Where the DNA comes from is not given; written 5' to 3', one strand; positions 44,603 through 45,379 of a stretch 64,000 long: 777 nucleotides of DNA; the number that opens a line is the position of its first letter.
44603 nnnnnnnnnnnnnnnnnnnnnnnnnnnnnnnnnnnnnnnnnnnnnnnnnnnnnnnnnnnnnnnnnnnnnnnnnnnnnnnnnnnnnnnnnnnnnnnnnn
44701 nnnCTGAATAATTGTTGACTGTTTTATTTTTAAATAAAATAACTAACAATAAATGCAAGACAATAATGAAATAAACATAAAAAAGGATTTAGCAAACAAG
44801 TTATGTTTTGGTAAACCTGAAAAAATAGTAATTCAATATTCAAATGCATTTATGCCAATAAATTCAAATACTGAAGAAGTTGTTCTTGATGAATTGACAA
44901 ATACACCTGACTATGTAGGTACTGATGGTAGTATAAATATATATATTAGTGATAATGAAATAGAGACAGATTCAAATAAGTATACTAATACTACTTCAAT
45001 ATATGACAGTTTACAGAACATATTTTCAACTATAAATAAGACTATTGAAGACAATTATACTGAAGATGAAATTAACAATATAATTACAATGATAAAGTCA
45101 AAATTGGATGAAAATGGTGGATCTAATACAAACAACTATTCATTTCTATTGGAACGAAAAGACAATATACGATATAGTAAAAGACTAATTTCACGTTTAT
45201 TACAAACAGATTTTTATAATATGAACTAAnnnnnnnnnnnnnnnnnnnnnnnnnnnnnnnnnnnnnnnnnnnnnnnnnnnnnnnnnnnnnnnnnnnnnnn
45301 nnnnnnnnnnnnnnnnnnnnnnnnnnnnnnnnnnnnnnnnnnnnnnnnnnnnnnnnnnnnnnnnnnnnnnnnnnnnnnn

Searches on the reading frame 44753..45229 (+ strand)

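Call 16: search_protein_families(library=pfam, proteins=[window:44753-45229:+], max_evalue=0.01)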
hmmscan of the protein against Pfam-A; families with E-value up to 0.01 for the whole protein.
window:44753-45229:+ (158 aa): 0 families

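Call 45: search_protein_families(library=phrogs, proteins=[window:44753-45229:+], max_evalue=0.01)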
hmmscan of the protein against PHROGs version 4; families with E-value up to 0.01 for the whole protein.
window:44753-45229:+ (158 aa): 1 family
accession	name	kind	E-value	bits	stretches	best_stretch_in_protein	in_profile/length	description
phrog_17866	-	unknown function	0.0099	17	1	22-103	27-109/129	-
